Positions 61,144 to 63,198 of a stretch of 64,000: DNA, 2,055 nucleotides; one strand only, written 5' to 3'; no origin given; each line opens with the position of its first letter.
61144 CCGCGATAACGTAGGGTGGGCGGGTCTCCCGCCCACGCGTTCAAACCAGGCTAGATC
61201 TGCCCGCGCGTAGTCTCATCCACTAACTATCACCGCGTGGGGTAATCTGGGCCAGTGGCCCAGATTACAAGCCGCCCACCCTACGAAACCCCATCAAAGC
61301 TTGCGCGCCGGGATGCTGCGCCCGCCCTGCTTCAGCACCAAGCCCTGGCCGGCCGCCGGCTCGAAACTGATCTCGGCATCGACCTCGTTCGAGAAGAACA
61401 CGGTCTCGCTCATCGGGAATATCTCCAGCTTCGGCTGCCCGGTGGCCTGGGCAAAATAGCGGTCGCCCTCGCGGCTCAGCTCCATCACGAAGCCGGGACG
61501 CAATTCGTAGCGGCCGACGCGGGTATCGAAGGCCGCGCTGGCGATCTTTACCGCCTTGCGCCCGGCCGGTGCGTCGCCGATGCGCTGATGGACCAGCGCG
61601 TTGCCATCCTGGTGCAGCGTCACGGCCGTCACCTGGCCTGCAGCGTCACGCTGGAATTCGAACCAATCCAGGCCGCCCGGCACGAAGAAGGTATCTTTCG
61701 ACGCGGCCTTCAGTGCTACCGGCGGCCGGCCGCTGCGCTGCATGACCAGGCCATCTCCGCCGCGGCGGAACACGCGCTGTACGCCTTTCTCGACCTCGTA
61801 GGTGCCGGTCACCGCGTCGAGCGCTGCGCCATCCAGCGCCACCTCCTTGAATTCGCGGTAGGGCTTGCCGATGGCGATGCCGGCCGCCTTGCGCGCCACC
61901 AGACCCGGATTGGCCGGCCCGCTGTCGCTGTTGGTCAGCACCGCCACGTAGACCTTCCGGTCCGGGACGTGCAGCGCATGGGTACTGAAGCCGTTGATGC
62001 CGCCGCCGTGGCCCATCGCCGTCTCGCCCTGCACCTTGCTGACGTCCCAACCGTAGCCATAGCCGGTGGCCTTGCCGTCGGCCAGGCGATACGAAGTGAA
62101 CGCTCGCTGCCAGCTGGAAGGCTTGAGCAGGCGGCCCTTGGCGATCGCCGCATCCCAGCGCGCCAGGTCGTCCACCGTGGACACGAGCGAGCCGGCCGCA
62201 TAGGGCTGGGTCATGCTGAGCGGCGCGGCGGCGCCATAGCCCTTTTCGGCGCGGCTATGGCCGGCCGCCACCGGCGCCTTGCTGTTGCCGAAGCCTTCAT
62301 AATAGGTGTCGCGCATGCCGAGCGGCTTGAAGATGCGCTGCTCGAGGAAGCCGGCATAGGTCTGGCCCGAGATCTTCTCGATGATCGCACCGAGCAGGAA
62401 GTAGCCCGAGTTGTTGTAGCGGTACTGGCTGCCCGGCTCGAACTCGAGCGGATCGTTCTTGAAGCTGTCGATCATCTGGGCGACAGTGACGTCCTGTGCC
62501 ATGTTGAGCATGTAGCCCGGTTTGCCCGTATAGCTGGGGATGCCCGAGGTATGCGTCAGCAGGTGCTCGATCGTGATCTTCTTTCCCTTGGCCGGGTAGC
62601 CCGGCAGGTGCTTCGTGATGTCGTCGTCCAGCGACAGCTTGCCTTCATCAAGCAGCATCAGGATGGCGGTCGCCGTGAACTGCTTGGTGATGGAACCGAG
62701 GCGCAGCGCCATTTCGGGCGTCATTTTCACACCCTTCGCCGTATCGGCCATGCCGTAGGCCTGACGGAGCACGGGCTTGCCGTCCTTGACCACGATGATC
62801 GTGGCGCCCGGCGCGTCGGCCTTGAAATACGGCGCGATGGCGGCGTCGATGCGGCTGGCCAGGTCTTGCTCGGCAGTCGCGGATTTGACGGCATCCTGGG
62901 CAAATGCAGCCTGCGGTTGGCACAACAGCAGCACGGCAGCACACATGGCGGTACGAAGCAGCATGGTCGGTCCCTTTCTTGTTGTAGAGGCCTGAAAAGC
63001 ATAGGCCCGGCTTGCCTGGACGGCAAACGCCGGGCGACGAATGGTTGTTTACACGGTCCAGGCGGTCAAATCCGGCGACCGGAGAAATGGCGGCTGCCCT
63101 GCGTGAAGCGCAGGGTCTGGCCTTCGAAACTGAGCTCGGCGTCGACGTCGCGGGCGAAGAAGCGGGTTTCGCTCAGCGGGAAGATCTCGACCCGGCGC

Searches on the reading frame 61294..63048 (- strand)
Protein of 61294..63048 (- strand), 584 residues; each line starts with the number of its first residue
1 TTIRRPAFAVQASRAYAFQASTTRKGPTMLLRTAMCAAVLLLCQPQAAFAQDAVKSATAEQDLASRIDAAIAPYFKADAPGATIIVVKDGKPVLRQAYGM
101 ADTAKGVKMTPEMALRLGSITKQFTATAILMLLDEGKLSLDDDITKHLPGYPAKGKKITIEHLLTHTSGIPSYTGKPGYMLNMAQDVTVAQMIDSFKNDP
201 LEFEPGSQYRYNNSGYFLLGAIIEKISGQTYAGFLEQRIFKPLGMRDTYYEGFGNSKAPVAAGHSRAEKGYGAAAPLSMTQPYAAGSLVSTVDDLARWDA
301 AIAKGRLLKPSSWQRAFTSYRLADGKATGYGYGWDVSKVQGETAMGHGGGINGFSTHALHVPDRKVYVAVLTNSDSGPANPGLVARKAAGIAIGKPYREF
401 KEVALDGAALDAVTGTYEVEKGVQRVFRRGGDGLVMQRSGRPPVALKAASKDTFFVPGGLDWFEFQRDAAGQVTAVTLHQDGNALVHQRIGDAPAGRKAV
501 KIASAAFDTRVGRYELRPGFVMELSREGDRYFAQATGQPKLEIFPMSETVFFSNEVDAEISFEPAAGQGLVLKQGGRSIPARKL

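Call 84: search_protein_families(library=pfam, proteins=[window:61294-63048:-], max_evalue=0.00001)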
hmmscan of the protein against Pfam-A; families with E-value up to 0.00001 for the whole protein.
window:61294-63048:- (584 aa): 2 families
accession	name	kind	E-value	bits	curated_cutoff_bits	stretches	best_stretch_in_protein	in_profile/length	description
PF00144.29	Beta-lactamase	-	1.3e-82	278.1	27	1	68-380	2-316/329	Beta-lactamase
PF11954.13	DUF3471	-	2.7e-13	50.7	29.3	0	497-563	2-76/103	Domain of unknown function (DUF3471)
